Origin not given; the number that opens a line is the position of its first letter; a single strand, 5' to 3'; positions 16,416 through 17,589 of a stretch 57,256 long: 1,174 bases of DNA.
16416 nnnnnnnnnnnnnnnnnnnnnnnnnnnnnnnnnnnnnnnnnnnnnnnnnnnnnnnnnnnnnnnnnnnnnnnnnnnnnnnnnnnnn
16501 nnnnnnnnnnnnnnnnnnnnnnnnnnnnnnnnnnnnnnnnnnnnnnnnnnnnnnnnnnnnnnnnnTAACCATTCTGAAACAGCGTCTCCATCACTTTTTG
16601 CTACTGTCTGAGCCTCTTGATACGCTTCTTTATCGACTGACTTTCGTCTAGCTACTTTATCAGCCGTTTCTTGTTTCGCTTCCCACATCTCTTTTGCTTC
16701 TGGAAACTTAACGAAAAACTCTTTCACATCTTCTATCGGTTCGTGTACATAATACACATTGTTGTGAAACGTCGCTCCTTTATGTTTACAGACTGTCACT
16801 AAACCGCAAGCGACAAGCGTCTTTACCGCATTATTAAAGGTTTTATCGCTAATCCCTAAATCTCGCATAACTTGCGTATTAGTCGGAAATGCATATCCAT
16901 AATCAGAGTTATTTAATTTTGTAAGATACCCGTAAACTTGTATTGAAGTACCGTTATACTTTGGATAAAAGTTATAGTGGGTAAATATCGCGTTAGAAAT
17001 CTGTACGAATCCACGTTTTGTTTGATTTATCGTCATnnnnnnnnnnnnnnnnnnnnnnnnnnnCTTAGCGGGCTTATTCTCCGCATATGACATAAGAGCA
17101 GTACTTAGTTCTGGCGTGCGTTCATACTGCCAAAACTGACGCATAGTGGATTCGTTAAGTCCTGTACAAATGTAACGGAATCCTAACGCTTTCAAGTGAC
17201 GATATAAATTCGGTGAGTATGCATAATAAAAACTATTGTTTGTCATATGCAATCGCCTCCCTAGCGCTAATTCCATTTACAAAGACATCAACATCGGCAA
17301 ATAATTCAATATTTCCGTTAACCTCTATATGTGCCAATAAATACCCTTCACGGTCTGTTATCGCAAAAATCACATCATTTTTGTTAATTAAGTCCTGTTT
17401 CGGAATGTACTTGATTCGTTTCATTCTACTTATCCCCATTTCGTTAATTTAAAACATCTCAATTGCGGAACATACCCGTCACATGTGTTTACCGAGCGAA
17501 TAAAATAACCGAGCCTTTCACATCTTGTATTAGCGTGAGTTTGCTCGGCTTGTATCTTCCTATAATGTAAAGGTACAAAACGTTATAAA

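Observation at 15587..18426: Two paralogous three-gene cassettes in inverted orientation bracket the iteron array and initiator-like genes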

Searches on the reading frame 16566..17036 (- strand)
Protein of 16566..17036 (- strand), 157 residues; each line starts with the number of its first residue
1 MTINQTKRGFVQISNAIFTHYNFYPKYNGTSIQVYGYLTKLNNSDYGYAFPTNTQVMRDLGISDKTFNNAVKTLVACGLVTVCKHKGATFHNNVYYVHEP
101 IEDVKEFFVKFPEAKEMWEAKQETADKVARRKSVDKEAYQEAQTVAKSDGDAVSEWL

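Call 9: search_protein_families(library=pfam, max_evalue=1, proteins=[window:16566-17036:-])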
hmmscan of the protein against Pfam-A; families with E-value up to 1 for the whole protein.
window:16566-17036:- (157 aa): 8 families
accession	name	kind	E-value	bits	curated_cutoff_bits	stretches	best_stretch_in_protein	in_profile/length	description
PF13730.12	HTH_36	-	2.1e-07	31.1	25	1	32-80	8-55/55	Helix-turn-helix domain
PF03428.19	RP-C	-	0.00036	20.8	24.4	1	49-81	70-102/175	Replication protein C N-terminal domain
PF01978.25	TrmB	-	0.0042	17.4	25.6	1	53-92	25-59/68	Sugar-specific transcriptional regulator TrmB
PF11800.13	RP-C_C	-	0.005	17.5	32.6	0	113-145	19-51/102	Replication protein C C-terminal region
PF13412.12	HTH_24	-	0.022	14.8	21.9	1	52-81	19-48/48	Winged helix-turn-helix DNA-binding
PF12802.13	MarR_2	-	0.037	14.6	27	1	56-85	26-55/61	MarR family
PF21984.2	DnaD_N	-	0.041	14.5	27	1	42-89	27-74/101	DnaD N-terminal domain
PF00392.27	GntR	-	0.061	13.4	27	1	49-88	23-62/64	Bacterial regulatory proteins, gntR family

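Call 10: search_protein_families(library=phrogs, max_evalue=0.1, proteins=[window:16566-17036:-])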
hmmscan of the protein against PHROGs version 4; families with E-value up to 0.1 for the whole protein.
window:16566-17036:- (157 aa): 25 families
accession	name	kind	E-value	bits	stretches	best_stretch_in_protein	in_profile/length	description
phrog_186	-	DNA, RNA and nucleotide metabolism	5.4e-13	50.3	1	5-120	17-127/308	DnaD-like helicase loader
phrog_270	-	DNA, RNA and nucleotide metabolism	1.6e-09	38.6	1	33-103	51-121/383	replication initiation protein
phrog_22534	-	unknown function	5.3e-08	33.8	1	25-101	22-98/111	-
phrog_428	-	DNA, RNA and nucleotide metabolism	2.2e-07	31.4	1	7-99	87-180/455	replication initiation protein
phrog_678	-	DNA, RNA and nucleotide metabolism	5.7e-07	30.4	1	26-109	55-146/346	replication initiation O-like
phrog_7882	-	DNA, RNA and nucleotide metabolism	1.7e-06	28.7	1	6-106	13-125/314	DnaD-like helicase loader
phrog_391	-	DNA, RNA and nucleotide metabolism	5.9e-06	27.1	1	42-145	29-134/298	replication initiation O-like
phrog_345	-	DNA, RNA and nucleotide metabolism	2.4e-05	25.2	1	6-133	23-120/297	replication initiation O-like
phrog_1835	-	DNA, RNA and nucleotide metabolism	2.8e-05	24.6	1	30-133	47-152/301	HTH DNA binding protein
phrog_15053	-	unknown function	0.00014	22.1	1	34-124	51-143/343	-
phrog_19658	-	DNA, RNA and nucleotide metabolism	0.00029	21.4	1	21-97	11-85/283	replication initiation protein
phrog_30408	-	unknown function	0.00062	20.1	1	42-144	48-153/318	-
phrog_26369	-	DNA, RNA and nucleotide metabolism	0.0024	17.9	1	21-101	50-134/347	replication initiation protein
phrog_12720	-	DNA, RNA and nucleotide metabolism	0.0069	17.4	1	45-104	44-109/117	DNA binding protein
phrog_8540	-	DNA, RNA and nucleotide metabolism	0.0075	17.5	1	42-98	29-86/196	replication initiation O-like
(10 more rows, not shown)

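Call 18: search_protein_families(library=ncbifam, max_evalue=1, proteins=[window:16566-17036:-])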
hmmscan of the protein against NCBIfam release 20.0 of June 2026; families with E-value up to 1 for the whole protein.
window:16566-17036:- (157 aa): 7 families
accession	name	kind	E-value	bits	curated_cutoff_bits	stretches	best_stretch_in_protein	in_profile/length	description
NF040974.1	RepABC_RepC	equivalog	0.0014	18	150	1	48-81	80-114/393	plasmid replication protein RepC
TIGR02404.1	trehalos_R_Bsub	equivalog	0.0054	16.4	211.95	1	42-119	14-88/233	trehalose operon repressor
NF053829.1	HelldRmdprotDnaB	equivalog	0.0077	15.2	570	1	25-108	35-116/460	replicative helicase loading/DNA remodeling protein DnaB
NF007741.0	PRK10421.1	equivalog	0.036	13.4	311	1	42-90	23-70/262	transcriptional regulator LldR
NF010396.0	PRK13824.1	domain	0.038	12.9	390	1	49-81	81-114/404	replication protein C domain-containing protein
NF052282.1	PLP_TF_PdxR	equivalog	0.045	12.8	320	1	45-110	20-77/448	MocR-like pyridoxine biosynthesis transcription factor PdxR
TIGR02018.2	his_ut_repres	equivalog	0.048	13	220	1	47-89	20-62/226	histidine utilization transcriptional repressor HutC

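Call 73: search_protein_families(library=padloc, max_evalue=0.1, proteins=[window:16566-17036:-])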
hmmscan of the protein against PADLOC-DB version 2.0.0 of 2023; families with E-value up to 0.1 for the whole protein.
window:16566-17036:- (157 aa): 5 families
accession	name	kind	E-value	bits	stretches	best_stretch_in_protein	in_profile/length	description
PDLC03963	SoFic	-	0.011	13.2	1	50-96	307-350/361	-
PDLC04941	PDC-S16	-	0.016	14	1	112-150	10-48/75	-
PDLC01865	CARF3--CARF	-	0.025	12.2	1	53-85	164-196/215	-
PDLC01866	CARF3--CARF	-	0.029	12.4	0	92-121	107-136/207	-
PDLC04942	PDC-S16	-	0.042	12.6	1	112-149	10-47/75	-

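Call 79: search_dna_similar(query=window:16566-17036:-, collection=plasmids, mode=protein, max_evalue=0.00001, max_rows=20)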
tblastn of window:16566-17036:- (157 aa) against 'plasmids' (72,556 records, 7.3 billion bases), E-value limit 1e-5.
Records with a match: 2; places in all: 2; records where one place covers at least 80% of the query: 0.
Best place of each record, by identity: <60% 2.
By first word of the organism name: Bacillus 1; Planococcus 1.
By predicted mobility (MOB-suite, as given by PLSDB): non-mobilizable 2.
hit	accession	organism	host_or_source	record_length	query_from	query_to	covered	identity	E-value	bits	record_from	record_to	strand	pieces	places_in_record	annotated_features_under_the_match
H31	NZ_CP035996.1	Bacillus mycoides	cell culture,soil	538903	8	119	71%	38.1%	1e-8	83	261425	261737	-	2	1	helix-turn-helix domain-containing protein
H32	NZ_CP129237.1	Planococcus sp. N022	single cell,soil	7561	34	113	51%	40.2%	7e-6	52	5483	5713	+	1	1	transcriptional regulator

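Call 80: search_dna_similar(query=window:16566-17036:-, collection=phages, mode=protein, max_evalue=0.00001, max_rows=20)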
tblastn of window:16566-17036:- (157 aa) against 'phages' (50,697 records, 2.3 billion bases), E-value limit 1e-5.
Records with a match: 1; places in all: 1; records where one place covers at least 80% of the query: 0.
Best place of each record, by identity: <60% 1.
By first word of the organism name: Sporosarcina 1.
By host as written in the record: Sporosarcina aquimarina 1.
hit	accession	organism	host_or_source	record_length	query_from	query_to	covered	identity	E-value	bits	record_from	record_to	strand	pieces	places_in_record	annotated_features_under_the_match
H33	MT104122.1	Sporosarcina phage Lietuvens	Sporosarcina aquimarina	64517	7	130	79%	42.9%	4e-26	108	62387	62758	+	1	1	HTH domain-containing protein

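Call 81: get_annotated_region(hit=H33, flank=3000)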
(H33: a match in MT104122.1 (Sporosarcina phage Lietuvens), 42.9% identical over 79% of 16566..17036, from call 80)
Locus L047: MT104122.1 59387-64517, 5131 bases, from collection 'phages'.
description: Sporosarcina phage Lietuvens, complete genome.
organism: Sporosarcina phage Lietuvens (NCBI taxid 2713145)
taxonomy: Viruses; Duplodnaviria; Heunggongvirae; Uroviricota; Caudoviricetes
host: Sporosarcina aquimarina; source: ice-free soil sample (4-10 cm depth) collected near Rasmussen hut; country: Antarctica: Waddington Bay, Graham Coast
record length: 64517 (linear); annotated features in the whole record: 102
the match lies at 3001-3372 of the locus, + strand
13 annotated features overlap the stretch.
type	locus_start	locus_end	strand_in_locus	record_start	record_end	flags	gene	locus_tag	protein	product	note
CDS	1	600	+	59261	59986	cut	-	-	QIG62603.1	RNA polymerase sigma factor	ORF89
CDS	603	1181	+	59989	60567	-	-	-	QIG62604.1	GIY-YIG nuclease family protein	ORF90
CDS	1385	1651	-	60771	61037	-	-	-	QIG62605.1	hypothetical protein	ORF91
CDS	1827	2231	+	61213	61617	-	-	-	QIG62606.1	hypothetical protein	ORF92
CDS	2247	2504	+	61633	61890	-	-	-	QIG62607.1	hypothetical protein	ORF93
CDS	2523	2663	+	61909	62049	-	-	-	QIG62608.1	hypothetical protein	ORF94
CDS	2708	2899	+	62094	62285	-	-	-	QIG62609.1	hypothetical protein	ORF95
CDS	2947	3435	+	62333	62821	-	-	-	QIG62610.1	HTH domain-containing protein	ORF96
CDS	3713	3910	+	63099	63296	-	-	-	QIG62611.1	hypothetical protein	ORF97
CDS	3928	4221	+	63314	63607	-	-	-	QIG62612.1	hypothetical protein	ORF98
CDS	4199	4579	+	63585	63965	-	-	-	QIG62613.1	HTH domain-containing protein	ORF99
CDS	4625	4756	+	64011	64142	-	-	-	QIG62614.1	hypothetical protein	ORF100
repeat_region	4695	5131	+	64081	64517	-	-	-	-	-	short direct terminal repeat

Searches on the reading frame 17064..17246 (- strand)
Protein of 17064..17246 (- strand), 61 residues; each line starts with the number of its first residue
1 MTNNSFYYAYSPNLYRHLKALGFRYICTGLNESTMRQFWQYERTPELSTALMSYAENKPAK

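Call 9: search_protein_families(library=pfam, max_evalue=1, proteins=[window:17064-17246:-])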
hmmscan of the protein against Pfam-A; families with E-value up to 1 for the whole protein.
window:17064-17246:- (61 aa): 1 family
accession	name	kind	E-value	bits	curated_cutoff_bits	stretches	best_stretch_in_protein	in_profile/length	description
PF18903.5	DUF5659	-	0.0012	19.1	23.6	1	6-58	3-54/75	Domain of unknown function (DUF5659)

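Call 10: search_protein_families(library=phrogs, max_evalue=0.1, proteins=[window:17064-17246:-])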
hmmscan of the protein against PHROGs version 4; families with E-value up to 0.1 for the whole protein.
window:17064-17246:- (61 aa): 2 families
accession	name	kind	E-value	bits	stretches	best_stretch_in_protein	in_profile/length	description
phrog_21297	-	unknown function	2.9e-09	37.9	1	4-60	3-60/63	-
phrog_21097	-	unknown function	0.056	13.7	1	5-48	244-285/314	-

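Call 18: search_protein_families(library=ncbifam, max_evalue=1, proteins=[window:17064-17246:-])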
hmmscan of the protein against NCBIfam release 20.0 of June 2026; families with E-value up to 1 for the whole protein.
window:17064-17246:- (61 aa): 0 families

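Call 73: search_protein_families(library=padloc, max_evalue=0.1, proteins=[window:17064-17246:-])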
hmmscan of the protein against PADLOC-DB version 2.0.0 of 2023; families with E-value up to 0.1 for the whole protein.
window:17064-17246:- (61 aa): 0 families

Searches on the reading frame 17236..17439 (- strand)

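Call 9: search_protein_families(library=pfam, max_evalue=1, proteins=[window:17236-17439:-])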
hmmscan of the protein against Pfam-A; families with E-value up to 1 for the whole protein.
window:17236-17439:- (68 aa): 1 family
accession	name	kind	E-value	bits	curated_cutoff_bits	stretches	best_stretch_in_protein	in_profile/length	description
PF19653.4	DUF6156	-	0.041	14.5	27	1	7-62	19-75/96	Family of unknown function (DUF6156)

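Call 10: search_protein_families(library=phrogs, max_evalue=0.1, proteins=[window:17236-17439:-])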
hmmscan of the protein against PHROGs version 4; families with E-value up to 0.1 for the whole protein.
window:17236-17439:- (68 aa): 1 family
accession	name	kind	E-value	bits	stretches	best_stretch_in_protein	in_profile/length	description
phrog_16541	-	unknown function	0.069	14.8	1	16-52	74-109/145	-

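Call 18: search_protein_families(library=ncbifam, max_evalue=1, proteins=[window:17236-17439:-])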
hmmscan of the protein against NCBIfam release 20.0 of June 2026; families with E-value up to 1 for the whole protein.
window:17236-17439:- (68 aa): 0 families

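Call 73: search_protein_families(library=padloc, max_evalue=0.1, proteins=[window:17236-17439:-])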
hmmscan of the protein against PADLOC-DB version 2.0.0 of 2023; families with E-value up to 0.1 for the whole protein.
window:17236-17439:- (68 aa): 0 families
